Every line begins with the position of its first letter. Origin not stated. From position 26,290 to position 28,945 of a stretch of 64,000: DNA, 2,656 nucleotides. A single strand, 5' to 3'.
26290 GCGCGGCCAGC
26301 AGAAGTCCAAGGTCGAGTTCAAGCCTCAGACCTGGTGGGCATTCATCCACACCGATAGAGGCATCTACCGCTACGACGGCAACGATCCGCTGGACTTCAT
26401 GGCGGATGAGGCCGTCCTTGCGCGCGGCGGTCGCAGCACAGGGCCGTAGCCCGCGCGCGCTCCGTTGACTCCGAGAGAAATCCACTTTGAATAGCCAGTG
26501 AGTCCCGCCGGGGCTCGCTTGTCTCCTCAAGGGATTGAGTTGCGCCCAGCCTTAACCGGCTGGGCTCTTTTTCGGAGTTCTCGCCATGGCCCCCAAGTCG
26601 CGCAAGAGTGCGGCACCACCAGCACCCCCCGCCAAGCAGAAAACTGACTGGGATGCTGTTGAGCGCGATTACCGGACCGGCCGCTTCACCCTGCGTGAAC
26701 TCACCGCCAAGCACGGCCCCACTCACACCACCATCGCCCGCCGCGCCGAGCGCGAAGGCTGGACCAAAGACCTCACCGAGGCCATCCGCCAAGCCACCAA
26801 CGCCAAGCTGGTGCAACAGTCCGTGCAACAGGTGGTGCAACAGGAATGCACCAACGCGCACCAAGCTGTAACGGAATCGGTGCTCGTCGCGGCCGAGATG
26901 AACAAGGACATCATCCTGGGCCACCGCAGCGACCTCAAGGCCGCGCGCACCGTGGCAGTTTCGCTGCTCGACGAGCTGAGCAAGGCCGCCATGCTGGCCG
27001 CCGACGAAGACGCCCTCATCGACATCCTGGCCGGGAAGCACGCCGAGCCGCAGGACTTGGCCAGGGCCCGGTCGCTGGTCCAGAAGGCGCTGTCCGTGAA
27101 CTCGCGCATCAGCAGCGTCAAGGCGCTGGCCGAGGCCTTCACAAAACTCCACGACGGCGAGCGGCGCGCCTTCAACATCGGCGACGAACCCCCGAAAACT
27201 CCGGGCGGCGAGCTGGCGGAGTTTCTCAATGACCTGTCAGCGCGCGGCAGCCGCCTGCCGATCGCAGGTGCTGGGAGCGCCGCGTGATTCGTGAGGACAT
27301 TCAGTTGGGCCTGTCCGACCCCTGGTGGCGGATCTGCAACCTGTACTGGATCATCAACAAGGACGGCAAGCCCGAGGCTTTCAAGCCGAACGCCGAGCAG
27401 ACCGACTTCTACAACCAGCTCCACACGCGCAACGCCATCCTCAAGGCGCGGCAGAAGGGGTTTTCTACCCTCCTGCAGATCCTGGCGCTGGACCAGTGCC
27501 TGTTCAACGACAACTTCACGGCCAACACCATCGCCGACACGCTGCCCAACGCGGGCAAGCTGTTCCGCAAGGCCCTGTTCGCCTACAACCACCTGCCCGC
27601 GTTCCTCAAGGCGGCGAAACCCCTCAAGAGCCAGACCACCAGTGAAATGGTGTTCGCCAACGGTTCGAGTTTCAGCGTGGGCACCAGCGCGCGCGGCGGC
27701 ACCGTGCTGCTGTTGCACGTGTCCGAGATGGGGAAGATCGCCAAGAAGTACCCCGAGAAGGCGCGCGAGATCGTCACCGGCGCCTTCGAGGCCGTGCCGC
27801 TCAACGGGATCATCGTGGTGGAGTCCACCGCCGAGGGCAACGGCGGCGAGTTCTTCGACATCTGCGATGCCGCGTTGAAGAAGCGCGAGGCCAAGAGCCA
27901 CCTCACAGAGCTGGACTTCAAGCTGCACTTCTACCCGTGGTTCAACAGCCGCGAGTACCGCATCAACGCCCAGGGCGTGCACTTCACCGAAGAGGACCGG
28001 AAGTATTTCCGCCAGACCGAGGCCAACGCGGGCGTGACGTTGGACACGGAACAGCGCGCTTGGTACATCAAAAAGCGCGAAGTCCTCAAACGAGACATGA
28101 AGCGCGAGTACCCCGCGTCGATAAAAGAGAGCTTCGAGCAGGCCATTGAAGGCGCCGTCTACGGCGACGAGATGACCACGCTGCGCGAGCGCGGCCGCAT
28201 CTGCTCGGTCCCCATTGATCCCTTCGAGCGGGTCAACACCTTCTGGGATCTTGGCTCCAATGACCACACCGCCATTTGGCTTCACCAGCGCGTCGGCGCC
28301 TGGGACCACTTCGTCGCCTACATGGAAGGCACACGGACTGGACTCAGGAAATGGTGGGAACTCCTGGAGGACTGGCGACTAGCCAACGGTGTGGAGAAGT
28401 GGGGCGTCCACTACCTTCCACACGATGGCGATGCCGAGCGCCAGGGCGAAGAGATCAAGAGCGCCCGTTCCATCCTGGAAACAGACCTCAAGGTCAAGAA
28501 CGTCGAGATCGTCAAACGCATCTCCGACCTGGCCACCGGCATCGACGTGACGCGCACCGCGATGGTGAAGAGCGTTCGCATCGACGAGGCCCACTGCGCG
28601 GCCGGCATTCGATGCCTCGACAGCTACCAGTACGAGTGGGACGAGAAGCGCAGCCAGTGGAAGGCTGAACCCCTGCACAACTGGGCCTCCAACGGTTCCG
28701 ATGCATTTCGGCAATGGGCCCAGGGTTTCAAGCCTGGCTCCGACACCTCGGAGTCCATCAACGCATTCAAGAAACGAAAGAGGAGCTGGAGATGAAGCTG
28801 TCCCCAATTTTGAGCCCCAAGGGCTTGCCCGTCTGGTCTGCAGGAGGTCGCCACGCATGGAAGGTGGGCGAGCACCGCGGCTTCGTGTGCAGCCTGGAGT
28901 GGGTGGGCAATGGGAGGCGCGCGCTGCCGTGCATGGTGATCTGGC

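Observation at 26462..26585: Conserved 16-mer with TTGACT present three times upstream of late operons; copy 1 sits in front of a terminator preceding terS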

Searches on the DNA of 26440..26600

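Call 78: search_rna_families(source=window, start=26440, end=26600, threshold=evalue, max_evalue=1)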
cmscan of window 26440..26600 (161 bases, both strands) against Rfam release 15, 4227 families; matches with E-value up to 1: 2.
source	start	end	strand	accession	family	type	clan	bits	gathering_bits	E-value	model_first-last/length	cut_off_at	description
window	26520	26573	+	RF02278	Betaproteobacteria_toxic_sRNA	Gene; sRNA;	-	31.6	50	4.8e-05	1-64/64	no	Betaproteobacteria toxic small RNA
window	26503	26573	+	RF02837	anti-hemB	Gene; sRNA;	-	23.1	49.5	0.0012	1-81/81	no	Burkholderia RNA 7 (anti-hemB)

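Call 79: search_rna_families(source=window, start=26440, end=26600, threshold=evalue, max_evalue=0.01, show_alignments=2)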
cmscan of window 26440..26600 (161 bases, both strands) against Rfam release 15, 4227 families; matches with E-value up to 0.01: 2.
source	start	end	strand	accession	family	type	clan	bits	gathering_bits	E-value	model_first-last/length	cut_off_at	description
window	26520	26573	+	RF02278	Betaproteobacteria_toxic_sRNA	Gene; sRNA;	-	31.6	50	4.8e-05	1-64/64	no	Betaproteobacteria toxic small RNA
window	26503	26573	+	RF02837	anti-hemB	Gene; sRNA;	-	23.1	49.5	0.0012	1-81/81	no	Burkholderia RNA 7 (anti-hemB)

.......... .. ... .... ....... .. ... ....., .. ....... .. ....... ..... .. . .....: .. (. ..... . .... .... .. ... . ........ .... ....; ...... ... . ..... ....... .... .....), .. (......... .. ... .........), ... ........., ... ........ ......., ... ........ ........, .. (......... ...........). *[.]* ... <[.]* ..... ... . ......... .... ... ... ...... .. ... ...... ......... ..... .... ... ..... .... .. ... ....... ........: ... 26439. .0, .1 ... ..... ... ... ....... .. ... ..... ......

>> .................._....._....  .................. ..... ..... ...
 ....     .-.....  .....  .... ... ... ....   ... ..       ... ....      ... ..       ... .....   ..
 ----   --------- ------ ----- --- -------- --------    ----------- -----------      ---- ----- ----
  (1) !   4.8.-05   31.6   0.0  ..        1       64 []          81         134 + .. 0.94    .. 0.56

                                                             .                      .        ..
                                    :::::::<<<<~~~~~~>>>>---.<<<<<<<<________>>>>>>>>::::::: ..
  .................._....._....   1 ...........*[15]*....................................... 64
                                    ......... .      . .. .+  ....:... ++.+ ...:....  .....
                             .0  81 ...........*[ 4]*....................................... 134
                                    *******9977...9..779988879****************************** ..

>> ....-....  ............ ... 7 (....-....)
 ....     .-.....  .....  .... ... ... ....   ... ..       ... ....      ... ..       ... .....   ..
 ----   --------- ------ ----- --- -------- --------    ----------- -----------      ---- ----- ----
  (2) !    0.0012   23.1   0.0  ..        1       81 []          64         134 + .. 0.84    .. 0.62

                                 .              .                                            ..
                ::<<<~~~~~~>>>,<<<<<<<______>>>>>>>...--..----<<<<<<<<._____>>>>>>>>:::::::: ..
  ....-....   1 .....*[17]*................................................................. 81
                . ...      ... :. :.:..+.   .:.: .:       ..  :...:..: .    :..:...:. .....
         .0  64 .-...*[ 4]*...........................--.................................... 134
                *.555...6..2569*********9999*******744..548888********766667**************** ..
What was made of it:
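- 26520..26573 (+): Leader with the CU-rich UGUCUCCUC motif, a small hairpin and a terminator. It resembles Rfam RF02278 (Betaproteobacteria toxic sRNA) below threshold: 31.6 bits against a gathering score of 50. calls 78, 79
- Closest known: Rfam RF02278, Betaproteobacteria toxic small RNA. Same: A short hairpin and a terminator follow in the same order, and the model is matched over its full length (call 79).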

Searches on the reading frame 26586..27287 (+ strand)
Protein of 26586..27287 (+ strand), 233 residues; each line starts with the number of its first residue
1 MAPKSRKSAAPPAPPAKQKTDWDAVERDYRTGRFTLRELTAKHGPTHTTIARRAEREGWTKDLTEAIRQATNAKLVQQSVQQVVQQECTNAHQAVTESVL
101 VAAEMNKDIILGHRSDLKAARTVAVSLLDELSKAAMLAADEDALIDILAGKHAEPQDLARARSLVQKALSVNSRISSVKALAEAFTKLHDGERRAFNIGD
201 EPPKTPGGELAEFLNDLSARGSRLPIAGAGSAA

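Call 10: search_protein_families(library=phrogs, proteins=[window:26586-27287:+], max_evalue=0.001)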
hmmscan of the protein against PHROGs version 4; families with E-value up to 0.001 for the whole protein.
window:26586-27287:+ (233 aa): 3 families
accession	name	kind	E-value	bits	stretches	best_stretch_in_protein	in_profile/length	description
phrog_1206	-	head and packaging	2.3e-44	152.7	1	16-206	3-186/207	terminase small subunit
phrog_30948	-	unknown function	4.4e-05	24.6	1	19-73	6-60/80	-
phrog_2606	-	head and packaging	0.00015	22.2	1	17-92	4-80/310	terminase small subunit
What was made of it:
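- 26586..27287 (+): terS (terminase small subunit), first gene of the first late block. call 10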

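Call 11: search_protein_families(library=pfam, proteins=[window:26586-27287:+], max_evalue=0.001)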
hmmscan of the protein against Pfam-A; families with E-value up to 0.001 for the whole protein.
window:26586-27287:+ (233 aa): 0 families

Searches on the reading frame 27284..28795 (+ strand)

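Call 10: search_protein_families(library=phrogs, proteins=[window:27284-28795:+], max_evalue=0.001)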
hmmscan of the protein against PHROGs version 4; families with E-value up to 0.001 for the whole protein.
window:27284-28795:+ (503 aa): 5 families
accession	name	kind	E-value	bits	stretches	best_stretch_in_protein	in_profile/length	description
phrog_26724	-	unknown function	7.4e-64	215.8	1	5-191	5-191/192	-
phrog_2472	-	unknown function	4.8e-57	194.7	1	182-481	10-307/324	-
phrog_2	-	head and packaging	5.2e-26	92.6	1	15-484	256-596/807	terminase large subunit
phrog_38407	-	unknown function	1e-17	65.1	1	179-311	5-136/370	-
phrog_5989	-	head and packaging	3.6e-05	24.1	1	39-166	146-275/347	terminase large subunit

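Call 11: search_protein_families(library=pfam, proteins=[window:27284-28795:+], max_evalue=0.001)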
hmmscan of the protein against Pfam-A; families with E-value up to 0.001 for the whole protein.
window:27284-28795:+ (503 aa): 0 families
